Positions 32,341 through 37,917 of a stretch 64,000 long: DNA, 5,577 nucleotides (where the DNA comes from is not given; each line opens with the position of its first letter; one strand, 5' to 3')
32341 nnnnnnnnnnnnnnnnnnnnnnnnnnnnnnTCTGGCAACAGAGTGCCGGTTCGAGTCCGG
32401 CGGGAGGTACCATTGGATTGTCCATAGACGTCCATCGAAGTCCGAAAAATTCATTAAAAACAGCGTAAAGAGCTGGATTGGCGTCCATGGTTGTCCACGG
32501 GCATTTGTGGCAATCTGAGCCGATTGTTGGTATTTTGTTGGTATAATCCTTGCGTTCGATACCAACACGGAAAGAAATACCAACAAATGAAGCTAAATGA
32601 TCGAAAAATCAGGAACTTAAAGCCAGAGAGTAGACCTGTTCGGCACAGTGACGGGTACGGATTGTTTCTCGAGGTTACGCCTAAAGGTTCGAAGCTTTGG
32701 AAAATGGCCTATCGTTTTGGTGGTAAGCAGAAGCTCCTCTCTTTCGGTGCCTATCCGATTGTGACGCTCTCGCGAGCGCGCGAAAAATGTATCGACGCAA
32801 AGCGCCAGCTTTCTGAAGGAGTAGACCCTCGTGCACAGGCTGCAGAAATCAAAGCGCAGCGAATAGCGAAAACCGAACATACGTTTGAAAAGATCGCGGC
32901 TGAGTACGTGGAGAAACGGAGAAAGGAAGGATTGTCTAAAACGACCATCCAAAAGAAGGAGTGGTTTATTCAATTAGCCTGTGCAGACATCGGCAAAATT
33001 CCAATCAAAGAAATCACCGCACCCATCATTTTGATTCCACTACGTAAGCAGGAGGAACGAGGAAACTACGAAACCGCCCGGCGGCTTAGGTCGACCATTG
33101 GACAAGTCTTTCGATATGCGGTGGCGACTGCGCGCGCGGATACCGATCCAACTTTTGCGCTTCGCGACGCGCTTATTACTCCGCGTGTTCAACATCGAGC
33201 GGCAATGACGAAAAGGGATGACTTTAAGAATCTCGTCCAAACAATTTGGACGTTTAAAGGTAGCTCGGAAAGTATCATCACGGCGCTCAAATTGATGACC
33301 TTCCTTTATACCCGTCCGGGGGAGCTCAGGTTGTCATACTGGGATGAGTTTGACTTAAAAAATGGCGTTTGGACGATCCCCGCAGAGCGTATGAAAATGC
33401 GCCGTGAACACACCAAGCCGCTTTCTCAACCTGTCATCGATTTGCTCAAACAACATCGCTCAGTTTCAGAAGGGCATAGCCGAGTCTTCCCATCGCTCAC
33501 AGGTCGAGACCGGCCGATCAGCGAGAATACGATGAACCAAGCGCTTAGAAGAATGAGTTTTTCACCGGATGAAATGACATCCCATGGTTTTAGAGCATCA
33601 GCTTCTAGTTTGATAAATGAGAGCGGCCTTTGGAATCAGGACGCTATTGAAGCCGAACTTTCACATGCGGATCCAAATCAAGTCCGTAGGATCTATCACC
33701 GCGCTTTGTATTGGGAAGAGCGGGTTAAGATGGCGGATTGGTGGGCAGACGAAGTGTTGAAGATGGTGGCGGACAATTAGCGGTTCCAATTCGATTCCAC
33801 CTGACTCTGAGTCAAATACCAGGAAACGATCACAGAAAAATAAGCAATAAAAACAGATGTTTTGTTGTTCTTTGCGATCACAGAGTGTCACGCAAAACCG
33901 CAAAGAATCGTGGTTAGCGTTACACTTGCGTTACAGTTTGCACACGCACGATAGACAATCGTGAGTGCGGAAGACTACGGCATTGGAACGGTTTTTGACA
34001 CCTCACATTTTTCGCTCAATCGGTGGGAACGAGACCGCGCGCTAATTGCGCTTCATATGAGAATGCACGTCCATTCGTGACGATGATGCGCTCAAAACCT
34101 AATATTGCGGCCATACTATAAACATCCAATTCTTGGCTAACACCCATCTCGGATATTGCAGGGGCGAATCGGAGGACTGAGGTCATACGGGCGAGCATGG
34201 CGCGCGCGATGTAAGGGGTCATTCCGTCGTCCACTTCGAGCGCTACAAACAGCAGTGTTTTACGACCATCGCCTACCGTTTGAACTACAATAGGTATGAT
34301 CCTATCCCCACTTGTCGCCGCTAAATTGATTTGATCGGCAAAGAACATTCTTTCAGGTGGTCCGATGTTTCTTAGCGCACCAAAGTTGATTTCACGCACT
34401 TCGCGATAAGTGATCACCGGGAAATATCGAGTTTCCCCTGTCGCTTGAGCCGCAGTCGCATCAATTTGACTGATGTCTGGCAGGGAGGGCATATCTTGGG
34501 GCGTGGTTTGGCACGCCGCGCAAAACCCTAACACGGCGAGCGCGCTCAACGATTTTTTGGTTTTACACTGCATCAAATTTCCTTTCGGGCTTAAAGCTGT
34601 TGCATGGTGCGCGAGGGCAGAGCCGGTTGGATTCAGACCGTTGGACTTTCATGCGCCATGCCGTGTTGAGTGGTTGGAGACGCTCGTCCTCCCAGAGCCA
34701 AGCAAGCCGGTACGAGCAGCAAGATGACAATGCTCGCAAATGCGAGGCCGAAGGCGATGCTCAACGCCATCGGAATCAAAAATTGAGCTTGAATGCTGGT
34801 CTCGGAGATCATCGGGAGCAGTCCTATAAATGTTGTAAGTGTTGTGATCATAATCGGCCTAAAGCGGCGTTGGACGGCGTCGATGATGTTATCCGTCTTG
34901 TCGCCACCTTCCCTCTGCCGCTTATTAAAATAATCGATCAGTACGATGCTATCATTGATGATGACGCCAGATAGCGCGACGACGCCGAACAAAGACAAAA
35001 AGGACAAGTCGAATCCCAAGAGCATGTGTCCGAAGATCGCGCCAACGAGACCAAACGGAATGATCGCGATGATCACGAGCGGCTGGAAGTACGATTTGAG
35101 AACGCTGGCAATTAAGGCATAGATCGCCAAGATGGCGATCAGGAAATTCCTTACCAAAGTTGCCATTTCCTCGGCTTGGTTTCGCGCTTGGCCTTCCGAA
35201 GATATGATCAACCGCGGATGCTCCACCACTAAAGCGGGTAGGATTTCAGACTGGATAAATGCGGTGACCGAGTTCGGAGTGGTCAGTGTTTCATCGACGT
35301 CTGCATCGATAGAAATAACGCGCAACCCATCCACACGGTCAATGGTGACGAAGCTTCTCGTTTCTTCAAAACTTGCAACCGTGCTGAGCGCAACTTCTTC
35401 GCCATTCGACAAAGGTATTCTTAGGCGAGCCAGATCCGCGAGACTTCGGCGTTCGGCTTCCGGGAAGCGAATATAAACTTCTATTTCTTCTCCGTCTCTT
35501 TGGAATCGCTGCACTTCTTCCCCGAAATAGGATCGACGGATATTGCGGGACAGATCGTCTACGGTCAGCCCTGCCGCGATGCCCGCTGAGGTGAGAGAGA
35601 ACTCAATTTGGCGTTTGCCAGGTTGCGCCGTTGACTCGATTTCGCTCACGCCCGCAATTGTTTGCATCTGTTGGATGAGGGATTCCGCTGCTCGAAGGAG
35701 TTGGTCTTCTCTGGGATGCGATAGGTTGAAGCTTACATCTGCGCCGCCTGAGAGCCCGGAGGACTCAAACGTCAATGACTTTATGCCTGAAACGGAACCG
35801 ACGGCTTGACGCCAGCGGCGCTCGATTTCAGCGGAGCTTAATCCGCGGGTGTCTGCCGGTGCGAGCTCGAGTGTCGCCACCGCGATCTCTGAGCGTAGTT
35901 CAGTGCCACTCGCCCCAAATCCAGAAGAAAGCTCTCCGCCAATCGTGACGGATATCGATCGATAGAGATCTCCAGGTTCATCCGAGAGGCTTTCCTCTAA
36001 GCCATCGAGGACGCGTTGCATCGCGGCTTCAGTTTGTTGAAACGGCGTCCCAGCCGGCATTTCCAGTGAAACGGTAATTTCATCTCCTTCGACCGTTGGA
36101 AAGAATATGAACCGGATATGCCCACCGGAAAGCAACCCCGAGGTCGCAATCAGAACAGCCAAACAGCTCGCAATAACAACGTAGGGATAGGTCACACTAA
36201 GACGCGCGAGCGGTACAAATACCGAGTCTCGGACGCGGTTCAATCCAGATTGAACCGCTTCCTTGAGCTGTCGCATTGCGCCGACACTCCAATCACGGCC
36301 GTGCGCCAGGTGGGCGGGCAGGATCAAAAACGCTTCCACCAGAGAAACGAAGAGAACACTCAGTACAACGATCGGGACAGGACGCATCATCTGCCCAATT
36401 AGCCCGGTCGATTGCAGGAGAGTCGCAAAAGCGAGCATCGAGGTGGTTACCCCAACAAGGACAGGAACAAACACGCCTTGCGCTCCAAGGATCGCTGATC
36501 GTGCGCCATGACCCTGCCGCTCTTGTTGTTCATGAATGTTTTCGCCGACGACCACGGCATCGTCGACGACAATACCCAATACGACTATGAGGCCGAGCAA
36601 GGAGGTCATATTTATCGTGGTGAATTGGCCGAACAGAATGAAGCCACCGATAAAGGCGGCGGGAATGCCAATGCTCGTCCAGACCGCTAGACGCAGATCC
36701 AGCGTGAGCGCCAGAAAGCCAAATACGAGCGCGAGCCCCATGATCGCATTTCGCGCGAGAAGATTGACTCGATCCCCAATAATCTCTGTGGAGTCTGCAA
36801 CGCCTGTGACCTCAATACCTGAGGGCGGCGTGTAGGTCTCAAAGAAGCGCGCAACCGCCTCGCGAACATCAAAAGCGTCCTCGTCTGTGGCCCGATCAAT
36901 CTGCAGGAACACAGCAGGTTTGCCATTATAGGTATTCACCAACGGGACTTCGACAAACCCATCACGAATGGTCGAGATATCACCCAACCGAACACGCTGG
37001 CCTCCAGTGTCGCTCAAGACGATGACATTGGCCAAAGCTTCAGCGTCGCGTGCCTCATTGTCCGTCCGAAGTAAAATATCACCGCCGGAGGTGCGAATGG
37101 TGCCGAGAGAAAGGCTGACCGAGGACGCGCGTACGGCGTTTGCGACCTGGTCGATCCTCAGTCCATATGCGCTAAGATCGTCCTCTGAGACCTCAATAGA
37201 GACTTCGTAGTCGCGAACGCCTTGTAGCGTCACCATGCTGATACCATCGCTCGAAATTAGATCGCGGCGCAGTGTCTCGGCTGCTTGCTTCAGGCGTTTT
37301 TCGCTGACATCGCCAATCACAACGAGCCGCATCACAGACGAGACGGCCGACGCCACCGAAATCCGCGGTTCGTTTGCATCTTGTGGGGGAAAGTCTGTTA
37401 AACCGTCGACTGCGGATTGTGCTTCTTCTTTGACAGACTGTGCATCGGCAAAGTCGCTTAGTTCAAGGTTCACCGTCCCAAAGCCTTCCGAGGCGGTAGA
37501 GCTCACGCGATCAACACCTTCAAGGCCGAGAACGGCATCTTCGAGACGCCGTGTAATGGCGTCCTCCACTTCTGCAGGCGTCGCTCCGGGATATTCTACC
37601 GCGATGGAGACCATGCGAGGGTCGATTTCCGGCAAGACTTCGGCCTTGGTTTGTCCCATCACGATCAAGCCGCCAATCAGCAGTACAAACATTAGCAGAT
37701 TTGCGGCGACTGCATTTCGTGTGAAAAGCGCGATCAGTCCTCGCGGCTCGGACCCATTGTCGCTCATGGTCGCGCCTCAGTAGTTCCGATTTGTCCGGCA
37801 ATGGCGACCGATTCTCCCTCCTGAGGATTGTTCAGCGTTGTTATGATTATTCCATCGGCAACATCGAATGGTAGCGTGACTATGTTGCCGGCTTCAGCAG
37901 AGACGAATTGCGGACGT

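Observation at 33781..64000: Candidate undescribed catabolic system for a sulfated and possibly halogenated lipid-like compound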

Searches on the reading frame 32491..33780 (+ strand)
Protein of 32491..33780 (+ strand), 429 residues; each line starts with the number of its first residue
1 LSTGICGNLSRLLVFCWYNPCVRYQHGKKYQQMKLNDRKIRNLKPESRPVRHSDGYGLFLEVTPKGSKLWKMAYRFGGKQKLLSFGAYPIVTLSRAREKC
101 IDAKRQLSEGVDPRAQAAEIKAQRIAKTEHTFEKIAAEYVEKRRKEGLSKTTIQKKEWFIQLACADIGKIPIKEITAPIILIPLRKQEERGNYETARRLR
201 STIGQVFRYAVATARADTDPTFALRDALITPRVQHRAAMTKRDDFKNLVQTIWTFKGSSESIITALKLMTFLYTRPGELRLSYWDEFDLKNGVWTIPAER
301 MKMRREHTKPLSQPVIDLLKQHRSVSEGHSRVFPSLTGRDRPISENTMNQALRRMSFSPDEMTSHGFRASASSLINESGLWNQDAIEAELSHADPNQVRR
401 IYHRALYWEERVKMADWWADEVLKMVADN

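Call 4: search_protein_families(library=pfam, proteins=[window:32491-33780:+], max_evalue=0.01)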
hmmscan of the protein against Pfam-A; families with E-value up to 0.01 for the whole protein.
window:32491-33780:+ (429 aa): 3 families
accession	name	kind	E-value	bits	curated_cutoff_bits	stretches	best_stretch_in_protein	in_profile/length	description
PF22022.2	Phage_int_M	-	2.9e-26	92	27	1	132-227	1-96/96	Phage integrase central domain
PF13356.12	Arm-DNA-bind_3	-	2.7e-22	79.1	27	1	35-118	1-81/83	Arm DNA-binding domain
PF00589.27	Phage_integrase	-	3.1e-18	66.6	27.1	1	243-405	6-168/172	Phage integrase family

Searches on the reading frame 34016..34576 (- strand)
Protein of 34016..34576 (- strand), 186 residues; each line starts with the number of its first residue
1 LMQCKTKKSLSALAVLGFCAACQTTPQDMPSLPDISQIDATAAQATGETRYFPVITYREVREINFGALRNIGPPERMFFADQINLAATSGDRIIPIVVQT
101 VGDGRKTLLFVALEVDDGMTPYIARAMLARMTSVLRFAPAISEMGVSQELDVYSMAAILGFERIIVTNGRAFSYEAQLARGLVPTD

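Call 4: search_protein_families(library=pfam, proteins=[window:34016-34576:-], max_evalue=0.01)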
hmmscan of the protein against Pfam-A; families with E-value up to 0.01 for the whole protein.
window:34016-34576:- (186 aa): 0 families

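Call 86: search_protein_families(library=ncbifam, proteins=[window:34016-34576:-], max_evalue=0.00001)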
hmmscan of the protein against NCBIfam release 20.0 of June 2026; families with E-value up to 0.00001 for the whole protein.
window:34016-34576:- (186 aa): 0 families

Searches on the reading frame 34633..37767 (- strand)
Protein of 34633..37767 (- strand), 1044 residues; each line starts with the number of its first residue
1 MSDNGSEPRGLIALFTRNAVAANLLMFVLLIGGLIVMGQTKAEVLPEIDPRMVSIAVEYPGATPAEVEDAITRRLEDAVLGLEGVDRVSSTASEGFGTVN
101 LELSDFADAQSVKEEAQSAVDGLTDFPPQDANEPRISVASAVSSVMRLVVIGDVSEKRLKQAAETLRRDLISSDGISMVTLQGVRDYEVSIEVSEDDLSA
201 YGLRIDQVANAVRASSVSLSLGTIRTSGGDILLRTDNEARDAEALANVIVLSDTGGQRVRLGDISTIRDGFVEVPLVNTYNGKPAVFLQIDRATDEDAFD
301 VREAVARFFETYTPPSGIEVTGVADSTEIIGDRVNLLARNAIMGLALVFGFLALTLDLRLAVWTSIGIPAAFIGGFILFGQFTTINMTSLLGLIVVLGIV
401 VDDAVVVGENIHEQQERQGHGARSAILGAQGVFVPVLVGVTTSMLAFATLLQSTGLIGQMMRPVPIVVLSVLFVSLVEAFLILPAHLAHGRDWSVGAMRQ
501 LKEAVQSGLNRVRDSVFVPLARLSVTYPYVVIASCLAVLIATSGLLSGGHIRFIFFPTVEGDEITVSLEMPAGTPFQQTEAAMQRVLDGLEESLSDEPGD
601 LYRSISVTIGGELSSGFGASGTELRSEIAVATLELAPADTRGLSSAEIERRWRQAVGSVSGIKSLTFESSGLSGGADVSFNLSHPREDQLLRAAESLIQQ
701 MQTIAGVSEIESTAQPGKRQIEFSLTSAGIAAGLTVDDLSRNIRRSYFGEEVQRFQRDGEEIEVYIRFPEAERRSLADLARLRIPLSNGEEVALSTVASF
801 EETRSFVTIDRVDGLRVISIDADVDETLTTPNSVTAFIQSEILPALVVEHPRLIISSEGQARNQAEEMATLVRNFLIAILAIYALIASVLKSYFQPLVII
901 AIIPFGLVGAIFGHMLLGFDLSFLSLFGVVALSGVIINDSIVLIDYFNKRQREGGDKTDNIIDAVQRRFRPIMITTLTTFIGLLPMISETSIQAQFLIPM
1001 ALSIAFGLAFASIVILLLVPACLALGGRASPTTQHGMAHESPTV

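Call 4: search_protein_families(library=pfam, proteins=[window:34633-37767:-], max_evalue=0.01)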
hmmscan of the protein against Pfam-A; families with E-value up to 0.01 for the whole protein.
window:34633-37767:- (1044 aa): 3 families
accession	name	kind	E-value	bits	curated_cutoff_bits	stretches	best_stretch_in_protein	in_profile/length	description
PF00873.25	ACR_tran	-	3.3e-140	469.1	28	1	12-1021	2-1015/1021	AcrB/AcrD/AcrF family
PF03176.21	MMPL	-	1.8e-05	24.3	20.5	1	876-1031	150-308/333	MMPL family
PF02355.23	SecD_SecF_C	-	0.0025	17.7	20.5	0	871-1008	29-172/189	Protein export membrane protein SecD/SecF, C-terminal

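Call 86: search_protein_families(library=ncbifam, proteins=[window:34633-37767:-], max_evalue=0.00001)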
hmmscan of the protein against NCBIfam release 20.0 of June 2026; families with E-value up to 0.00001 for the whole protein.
window:34633-37767:- (1044 aa): 13 families
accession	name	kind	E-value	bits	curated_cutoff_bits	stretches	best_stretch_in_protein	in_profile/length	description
NF033617.1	RND_permease_2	subfamily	8.2e-113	378.3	1250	1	14-1022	3-1003/1009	multidrug efflux RND transporter permease subunit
NF000282.2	RND_permease_1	subfamily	1.4e-85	288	1250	1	17-1022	6-1023/1029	multidrug efflux RND transporter permease subunit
TIGR00915.1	2A0602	subfamily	4.6e-77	259.9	940.35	1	15-1021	5-1023/1050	efflux RND transporter permease subunit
NF007798.0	PRK10503.1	equivalog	6.9e-73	245.7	1584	1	12-1035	13-1031/1040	MdtB/MuxB family multidrug efflux RND transporter permease subunit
TIGR00914.1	2A0601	subfamily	2.7e-67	227.4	701.45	2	676-1025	682-1034/1051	CusA/CzcA family heavy metal efflux RND transporter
NF007905.0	PRK10614.1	equivalog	1.4e-54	185.3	1774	2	12-487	4-486/1025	multidrug efflux RND transporter permease subunit MdtC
NF007133.0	PRK09579.1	equivalog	1.7e-54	184.9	1763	1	14-1034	6-1010/1017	multidrug efflux RND transporter permease subunit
NF007842.1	PRK10555.1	equivalog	7.5e-49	166.4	1854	1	15-1029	5-1029/1036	multidrug efflux RND transporter permease AcrD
NF011706.2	PRK15127.1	equivalog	4.2e-46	157.4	2150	2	19-488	10-494/1049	multidrug efflux RND transporter permease subunit AcrB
NF007131.0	PRK09577.1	equivalog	6e-42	143.4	1768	1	15-1035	5-1031/1045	multidrug efflux RND transporter permease subunit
NF000037.1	RND_perm_OqxB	exception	8.1e-40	136.5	2200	2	15-488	7-496/1050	multidrug efflux RND transporter permease subunit OqxB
TIGR00916.1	2A0604s01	subfamily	5e-11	42.7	148.6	1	341-462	94-217/231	SecD/SecF family protein translocase subunit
TIGR00921.1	2A067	subfamily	6.2e-08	31.2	351.9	1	869-1025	192-345/733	hydrophobe/amphiphile efflux-3 (HAE3) family transporter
